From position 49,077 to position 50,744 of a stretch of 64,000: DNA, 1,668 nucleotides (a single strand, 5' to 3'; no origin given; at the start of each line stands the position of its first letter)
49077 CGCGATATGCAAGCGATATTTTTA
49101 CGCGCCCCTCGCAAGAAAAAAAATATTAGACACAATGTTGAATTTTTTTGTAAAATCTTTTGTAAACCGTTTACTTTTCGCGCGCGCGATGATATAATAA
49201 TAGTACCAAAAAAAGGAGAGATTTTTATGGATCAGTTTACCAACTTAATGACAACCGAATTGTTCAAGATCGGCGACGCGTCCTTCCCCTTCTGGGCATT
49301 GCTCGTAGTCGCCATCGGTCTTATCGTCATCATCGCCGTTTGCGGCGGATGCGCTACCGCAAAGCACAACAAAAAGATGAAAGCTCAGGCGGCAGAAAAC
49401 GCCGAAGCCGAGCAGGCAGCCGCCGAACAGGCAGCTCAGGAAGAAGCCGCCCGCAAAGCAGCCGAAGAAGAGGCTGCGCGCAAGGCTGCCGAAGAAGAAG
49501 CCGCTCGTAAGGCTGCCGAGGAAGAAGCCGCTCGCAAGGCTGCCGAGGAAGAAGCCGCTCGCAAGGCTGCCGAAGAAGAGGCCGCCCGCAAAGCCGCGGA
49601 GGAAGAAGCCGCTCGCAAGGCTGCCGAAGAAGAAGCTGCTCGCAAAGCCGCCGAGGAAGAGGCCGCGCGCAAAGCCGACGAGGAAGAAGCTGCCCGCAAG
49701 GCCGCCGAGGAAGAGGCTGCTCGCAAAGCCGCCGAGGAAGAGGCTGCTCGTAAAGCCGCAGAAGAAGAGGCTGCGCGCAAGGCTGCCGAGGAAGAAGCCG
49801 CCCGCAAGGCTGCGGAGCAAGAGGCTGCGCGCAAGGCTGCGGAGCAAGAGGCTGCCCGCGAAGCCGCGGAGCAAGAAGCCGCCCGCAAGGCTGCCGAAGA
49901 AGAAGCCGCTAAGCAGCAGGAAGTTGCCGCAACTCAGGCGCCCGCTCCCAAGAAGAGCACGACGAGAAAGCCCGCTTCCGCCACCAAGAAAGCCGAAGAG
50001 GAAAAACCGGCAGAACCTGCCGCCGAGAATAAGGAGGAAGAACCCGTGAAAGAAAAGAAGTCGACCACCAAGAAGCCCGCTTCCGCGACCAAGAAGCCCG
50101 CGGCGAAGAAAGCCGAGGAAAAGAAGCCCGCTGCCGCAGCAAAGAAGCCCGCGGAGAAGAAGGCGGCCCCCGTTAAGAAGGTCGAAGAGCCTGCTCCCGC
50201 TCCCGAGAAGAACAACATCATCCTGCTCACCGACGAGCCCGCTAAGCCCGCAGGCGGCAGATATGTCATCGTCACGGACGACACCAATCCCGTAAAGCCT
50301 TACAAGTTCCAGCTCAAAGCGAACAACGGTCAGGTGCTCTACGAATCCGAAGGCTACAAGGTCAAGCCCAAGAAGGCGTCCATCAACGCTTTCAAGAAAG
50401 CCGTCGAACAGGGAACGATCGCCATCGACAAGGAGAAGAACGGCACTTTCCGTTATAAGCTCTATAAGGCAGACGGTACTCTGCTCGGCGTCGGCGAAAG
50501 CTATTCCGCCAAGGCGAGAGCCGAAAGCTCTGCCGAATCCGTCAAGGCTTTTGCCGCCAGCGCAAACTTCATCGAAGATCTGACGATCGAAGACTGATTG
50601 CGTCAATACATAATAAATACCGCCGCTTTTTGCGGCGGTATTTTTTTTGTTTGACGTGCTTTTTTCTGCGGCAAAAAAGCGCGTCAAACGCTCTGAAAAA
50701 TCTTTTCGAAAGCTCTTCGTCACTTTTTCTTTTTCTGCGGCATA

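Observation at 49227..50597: Membrane-tethered tandem YegP/DUF1508 protein on a long ER/K-type helix and a KPA-rich tract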

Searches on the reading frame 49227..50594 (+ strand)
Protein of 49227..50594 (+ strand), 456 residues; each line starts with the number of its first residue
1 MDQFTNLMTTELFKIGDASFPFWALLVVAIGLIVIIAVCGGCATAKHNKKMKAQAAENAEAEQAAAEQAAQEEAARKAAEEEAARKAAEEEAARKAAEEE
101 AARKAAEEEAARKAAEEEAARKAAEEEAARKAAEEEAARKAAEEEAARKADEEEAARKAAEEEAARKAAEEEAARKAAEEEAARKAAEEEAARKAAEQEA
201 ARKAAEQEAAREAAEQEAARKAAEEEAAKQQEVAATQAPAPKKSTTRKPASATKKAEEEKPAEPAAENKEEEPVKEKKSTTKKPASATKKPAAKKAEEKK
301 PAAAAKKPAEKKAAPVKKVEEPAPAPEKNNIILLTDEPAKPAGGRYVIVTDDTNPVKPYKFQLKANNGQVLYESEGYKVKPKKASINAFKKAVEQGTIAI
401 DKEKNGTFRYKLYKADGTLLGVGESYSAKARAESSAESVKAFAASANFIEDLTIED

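Call 4: search_protein_families(library=pfam, proteins=[window:49227-50594:+], max_evalue=1)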
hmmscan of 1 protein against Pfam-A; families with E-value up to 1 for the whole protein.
window:49227-50594:+ (456 aa): 3 families
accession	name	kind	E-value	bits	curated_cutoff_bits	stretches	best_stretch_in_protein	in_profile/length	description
PF07411.17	DUF1508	-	1.7e-14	53.9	22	2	404-448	2-46/48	Domain of unknown function (DUF1508)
PF22812.1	CR_prot_dom_plant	-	0.011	16.6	34.1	1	13-50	34-71/71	Plant cysteine-rich protein domain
PF06305.16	LapA_dom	-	0.044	14.1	28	1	14-64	13-62/64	Lipopolysaccharide assembly protein A domain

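Call 21: search_protein_families(library=ncbifam, proteins=[window:49227-50594:+], max_evalue=1)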
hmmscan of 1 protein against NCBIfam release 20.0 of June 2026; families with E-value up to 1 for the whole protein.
window:49227-50594:+ (456 aa): 1 family
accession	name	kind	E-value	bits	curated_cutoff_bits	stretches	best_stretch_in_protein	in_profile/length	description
NF047351.1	lipase_YSIRK_Sa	exception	7.6e-07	27.8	650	1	44-311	32-308/704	YSIRK-targeted triacylglycerol lipase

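Call 36: predict_structure(alignment_id=A1)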
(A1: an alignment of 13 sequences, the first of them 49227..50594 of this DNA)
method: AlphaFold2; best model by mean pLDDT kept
length: 456 residues; sequences in the alignment: 13
mean_pLDDT: 71.7   pTM: 0.33
mean pLDDT of the five models: 71.7, 68.6, 68.2, 67.8, 66.5
residues with pLDDT >= 90: 164; 70-90: 126; 50-70: 39; < 50: 127
segments of 3 or more residues with pLDDT < 50: 1-3, 6-23, 38-47, 236-328
pLDDT, mean of each block of 10 residues (from residue 1): 47 38 57 50 47 78 91 95 95 96 96 96 95 95 95 95 96 96 96 95 95 92 84 49 29 31 32 35 33 33 33 32 40 62 75 86 81 84 76 82 90 82 86 83 77 68
secondary structure, 60 per line:
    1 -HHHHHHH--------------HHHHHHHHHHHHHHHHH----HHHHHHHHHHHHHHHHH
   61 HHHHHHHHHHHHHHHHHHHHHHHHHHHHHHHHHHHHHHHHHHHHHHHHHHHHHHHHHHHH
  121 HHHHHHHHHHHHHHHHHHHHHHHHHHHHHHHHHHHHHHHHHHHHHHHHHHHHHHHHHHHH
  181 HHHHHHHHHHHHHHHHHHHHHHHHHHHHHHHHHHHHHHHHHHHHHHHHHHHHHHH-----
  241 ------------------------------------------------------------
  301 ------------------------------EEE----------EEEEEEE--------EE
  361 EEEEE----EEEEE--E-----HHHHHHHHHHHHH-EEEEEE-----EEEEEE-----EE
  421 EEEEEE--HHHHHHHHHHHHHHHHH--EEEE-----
elements in order: H2-8 H23-39 H44-235 E331-333 E344-350 E359-365 E370-374 H383-395 E397-402 E408-413 E419-426 H429-445 E448-451

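Call 62: list_cluster_members(proteins=[window:49227-50594:+, L003:4885-6390:+, L004:5023-6384:+, L006:4915-6381:+])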
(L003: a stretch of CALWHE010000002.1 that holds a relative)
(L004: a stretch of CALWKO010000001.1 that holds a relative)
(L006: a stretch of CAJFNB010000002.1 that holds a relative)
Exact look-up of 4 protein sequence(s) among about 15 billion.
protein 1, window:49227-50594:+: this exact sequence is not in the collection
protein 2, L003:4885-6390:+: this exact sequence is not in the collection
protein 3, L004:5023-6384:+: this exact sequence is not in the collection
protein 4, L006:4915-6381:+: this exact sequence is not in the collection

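Call 72: search_protein_families(library=padloc, proteins=[window:49227-50594:+], max_evalue=0.01)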
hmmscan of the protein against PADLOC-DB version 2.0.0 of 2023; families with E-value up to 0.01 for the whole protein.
window:49227-50594:+ (456 aa): 0 families

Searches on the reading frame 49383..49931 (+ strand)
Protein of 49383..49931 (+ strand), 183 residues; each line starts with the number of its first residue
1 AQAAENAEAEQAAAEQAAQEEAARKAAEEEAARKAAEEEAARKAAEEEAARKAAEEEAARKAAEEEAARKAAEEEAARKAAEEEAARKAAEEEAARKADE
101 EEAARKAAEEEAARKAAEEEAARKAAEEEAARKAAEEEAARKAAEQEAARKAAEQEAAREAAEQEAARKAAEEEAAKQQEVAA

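Call 65: search_solved_structures(query=window:49383-49931:+, max_evalue=0.001)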
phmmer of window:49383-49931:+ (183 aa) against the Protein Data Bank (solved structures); distinct sequences matched with E-value up to 0.001: 0.
